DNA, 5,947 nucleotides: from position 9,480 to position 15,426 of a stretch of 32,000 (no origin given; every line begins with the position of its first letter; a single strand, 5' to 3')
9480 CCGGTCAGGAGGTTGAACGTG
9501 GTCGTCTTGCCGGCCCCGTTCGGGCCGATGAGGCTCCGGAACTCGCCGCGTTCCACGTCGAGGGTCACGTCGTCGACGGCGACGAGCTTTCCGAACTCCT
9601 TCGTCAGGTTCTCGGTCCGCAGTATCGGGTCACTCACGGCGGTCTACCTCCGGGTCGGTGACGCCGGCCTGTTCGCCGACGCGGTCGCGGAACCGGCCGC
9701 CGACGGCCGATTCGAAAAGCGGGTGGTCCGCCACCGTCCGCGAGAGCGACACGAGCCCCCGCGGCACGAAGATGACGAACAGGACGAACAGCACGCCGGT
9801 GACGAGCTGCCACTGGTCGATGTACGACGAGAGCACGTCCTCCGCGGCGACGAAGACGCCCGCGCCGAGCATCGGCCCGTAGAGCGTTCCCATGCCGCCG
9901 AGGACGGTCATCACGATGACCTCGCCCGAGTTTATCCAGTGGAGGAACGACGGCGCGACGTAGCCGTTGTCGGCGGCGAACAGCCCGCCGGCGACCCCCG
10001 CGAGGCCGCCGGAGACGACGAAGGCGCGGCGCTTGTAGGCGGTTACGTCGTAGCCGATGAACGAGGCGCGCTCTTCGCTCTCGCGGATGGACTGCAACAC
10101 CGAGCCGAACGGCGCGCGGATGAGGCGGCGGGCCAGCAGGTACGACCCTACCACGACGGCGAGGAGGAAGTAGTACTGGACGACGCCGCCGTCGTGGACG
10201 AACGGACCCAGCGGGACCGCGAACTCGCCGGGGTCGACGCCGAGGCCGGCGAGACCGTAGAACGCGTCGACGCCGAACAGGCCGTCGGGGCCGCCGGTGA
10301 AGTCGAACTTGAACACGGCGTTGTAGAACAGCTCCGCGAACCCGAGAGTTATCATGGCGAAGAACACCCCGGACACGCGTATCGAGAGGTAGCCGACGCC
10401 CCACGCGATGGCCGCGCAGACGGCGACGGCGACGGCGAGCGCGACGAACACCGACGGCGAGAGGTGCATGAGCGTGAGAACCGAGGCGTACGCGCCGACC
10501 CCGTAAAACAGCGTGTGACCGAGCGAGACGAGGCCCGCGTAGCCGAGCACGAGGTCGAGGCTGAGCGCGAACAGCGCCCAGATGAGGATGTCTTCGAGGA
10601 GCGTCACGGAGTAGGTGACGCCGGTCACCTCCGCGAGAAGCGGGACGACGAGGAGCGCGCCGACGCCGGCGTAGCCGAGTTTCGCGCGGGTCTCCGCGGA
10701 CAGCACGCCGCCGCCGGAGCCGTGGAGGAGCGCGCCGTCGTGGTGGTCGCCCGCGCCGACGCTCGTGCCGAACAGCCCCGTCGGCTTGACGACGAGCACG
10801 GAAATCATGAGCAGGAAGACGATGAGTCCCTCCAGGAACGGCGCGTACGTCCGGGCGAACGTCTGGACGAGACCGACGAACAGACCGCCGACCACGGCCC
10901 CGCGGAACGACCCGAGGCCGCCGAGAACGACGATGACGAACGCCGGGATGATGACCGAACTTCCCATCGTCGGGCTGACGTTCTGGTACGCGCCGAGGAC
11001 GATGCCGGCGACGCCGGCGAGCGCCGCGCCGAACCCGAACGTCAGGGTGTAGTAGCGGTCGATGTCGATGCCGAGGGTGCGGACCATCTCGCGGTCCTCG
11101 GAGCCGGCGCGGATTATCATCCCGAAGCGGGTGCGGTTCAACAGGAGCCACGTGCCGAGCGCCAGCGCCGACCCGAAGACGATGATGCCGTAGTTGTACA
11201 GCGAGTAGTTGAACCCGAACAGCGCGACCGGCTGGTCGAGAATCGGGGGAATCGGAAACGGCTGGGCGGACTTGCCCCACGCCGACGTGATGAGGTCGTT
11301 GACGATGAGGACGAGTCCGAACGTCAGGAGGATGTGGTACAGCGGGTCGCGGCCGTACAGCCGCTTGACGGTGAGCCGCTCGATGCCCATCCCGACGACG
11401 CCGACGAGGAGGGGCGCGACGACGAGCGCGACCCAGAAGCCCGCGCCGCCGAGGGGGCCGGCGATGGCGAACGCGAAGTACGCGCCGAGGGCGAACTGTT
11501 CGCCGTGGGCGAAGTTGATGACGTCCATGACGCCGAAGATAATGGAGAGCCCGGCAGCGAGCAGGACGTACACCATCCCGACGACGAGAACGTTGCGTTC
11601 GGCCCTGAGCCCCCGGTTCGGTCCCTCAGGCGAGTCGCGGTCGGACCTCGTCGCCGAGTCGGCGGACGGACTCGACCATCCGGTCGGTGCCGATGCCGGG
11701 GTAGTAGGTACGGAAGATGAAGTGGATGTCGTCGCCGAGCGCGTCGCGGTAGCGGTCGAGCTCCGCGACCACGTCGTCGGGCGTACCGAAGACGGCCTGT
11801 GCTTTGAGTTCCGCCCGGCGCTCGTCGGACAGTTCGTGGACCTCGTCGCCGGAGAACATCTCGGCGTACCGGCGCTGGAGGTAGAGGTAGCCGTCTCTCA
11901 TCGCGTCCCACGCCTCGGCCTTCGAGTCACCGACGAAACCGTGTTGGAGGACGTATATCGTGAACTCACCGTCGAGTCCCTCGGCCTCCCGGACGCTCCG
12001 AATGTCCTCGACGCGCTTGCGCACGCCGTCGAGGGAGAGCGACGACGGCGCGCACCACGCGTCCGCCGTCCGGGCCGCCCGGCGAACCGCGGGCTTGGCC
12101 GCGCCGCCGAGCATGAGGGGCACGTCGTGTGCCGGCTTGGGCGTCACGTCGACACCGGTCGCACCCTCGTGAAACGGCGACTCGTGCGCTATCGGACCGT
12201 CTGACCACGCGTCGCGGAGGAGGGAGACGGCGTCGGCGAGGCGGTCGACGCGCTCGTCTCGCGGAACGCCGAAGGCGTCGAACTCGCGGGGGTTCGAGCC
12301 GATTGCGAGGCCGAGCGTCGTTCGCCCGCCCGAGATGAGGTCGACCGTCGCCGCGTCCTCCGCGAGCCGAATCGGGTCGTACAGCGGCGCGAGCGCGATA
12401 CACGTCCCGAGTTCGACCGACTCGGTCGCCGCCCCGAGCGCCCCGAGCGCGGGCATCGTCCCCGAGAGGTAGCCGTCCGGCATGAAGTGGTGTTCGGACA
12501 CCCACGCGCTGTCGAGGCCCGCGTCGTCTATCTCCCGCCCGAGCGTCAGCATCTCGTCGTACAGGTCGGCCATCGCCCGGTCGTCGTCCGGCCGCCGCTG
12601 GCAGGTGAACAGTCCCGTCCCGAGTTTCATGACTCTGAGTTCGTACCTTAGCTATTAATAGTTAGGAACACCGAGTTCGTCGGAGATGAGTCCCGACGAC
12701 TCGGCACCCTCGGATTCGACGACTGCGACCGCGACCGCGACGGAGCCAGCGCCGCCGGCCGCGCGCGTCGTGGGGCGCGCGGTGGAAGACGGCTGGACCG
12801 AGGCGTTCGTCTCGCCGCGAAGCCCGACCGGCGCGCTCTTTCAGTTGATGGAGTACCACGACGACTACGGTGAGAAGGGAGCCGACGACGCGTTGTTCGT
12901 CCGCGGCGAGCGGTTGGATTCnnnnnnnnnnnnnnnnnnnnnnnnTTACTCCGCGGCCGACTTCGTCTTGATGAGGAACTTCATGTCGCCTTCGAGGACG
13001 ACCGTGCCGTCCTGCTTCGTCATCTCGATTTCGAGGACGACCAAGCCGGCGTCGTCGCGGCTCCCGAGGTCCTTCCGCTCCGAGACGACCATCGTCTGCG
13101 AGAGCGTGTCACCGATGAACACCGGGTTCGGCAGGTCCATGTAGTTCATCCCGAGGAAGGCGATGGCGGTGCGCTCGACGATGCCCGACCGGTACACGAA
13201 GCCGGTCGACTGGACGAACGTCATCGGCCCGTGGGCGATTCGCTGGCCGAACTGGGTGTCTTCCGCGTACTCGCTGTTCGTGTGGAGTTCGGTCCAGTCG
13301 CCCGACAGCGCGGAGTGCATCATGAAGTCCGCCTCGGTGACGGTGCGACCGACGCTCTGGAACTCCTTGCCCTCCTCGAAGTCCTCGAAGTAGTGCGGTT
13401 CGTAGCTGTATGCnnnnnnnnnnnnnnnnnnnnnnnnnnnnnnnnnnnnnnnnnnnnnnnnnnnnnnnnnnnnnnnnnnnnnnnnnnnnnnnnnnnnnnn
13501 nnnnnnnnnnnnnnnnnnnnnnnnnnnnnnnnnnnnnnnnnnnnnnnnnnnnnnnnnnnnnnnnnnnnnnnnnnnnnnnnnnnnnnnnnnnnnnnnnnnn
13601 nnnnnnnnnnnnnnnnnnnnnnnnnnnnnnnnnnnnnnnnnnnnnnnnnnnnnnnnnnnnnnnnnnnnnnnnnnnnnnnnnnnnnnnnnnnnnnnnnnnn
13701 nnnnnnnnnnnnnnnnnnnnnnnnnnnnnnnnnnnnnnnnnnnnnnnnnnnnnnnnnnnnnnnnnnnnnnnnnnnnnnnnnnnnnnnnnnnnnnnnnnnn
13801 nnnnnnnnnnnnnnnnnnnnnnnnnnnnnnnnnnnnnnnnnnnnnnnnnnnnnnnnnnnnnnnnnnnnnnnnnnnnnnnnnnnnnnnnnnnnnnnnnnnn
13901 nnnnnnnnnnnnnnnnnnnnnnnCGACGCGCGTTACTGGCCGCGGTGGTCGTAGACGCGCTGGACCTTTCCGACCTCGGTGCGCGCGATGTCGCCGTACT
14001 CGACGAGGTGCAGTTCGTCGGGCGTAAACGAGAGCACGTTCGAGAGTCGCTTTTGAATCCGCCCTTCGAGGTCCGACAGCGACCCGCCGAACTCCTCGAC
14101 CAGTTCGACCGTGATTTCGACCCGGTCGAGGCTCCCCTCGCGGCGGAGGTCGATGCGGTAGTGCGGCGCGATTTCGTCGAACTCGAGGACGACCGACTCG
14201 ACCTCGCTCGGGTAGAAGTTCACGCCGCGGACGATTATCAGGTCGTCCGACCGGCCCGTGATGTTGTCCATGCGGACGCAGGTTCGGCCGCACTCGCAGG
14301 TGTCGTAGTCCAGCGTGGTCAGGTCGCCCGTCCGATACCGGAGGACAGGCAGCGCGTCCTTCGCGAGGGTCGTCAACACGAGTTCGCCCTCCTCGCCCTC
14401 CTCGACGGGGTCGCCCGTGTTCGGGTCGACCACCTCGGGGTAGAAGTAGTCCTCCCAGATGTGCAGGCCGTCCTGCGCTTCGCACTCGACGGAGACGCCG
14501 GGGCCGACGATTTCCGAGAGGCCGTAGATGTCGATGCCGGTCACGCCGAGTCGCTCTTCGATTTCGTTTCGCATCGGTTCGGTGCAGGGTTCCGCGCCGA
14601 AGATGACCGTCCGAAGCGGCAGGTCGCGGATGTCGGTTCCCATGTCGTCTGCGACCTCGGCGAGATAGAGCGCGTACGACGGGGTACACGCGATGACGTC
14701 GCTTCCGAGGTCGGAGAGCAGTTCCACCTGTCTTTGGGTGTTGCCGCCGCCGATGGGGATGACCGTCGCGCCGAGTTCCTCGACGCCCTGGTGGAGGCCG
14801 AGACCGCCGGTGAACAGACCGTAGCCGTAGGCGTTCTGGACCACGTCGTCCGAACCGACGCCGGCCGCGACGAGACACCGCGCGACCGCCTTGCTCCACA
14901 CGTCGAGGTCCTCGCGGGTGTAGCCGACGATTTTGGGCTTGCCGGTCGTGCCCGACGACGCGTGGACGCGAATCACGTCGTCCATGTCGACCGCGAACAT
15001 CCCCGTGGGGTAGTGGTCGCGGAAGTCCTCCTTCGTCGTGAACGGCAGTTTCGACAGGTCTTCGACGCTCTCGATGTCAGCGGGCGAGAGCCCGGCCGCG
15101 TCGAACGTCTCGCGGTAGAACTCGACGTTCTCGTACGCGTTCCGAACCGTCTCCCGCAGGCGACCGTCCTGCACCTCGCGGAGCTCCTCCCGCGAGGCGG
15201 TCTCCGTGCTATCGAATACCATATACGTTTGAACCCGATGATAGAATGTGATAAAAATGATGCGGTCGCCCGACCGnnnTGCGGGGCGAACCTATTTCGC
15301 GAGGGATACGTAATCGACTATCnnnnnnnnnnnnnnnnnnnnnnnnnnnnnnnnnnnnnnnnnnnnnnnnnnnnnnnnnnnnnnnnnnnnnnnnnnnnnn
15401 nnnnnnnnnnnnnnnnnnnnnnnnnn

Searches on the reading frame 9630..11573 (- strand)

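Call 24: search_protein_families(library=pfam, proteins=[window:9630-11573:-], max_evalue=0.0001)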
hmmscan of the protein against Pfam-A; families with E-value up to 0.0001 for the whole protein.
window:9630-11573:- (647 aa): 1 family
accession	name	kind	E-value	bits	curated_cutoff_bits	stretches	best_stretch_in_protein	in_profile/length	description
PF02653.21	BPD_transp_2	-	7.1e-80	268.4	26.8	2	2-260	12-269/269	Branched-chain amino acid transport system / permease component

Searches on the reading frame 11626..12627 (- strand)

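Call 24: search_protein_families(library=pfam, proteins=[window:11626-12627:-], max_evalue=0.0001)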
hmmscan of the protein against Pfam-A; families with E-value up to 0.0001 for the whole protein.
window:11626-12627:- (333 aa): 1 family
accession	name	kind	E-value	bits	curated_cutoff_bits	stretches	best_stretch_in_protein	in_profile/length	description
PF00296.26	Bac_luciferase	-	4.5e-57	194.2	27.9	1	5-299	4-313/314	Luciferase-like monooxygenase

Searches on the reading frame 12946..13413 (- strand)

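Call 24: search_protein_families(library=pfam, proteins=[window:12946-13413:-], max_evalue=0.0001)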
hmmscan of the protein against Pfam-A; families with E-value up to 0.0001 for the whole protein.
window:12946-13413:- (155 aa): 1 family
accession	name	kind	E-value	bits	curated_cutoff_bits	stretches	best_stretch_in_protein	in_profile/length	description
PF01575.25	MaoC_dehydratas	-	2e-19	69.8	27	1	15-116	7-107/123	MaoC like domain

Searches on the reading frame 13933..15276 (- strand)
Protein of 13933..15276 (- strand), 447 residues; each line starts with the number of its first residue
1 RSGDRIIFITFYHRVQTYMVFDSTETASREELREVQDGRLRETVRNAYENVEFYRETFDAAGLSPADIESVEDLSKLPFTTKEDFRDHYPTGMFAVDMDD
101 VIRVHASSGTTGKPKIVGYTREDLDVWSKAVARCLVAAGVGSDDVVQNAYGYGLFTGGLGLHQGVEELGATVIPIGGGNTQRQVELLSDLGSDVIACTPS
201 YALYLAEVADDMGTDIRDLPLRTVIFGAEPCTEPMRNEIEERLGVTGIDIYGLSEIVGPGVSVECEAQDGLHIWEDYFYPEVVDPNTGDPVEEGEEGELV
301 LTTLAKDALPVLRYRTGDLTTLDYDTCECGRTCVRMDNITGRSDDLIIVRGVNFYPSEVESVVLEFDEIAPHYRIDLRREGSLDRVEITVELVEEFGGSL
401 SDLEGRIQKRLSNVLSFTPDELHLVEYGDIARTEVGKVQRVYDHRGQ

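Call 24: search_protein_families(library=pfam, proteins=[window:13933-15276:-], max_evalue=0.0001)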
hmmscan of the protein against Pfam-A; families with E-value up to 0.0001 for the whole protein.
window:13933-15276:- (447 aa): 2 families
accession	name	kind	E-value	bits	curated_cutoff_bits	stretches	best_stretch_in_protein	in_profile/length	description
PF14535.12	AMP-binding_C_2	-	2.7e-21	76.1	25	1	351-445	1-96/96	AMP-binding enzyme C-terminal domain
PF00501.34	AMP-binding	-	4.9e-18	65.5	29.9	1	70-301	151-374/384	AMP-binding enzyme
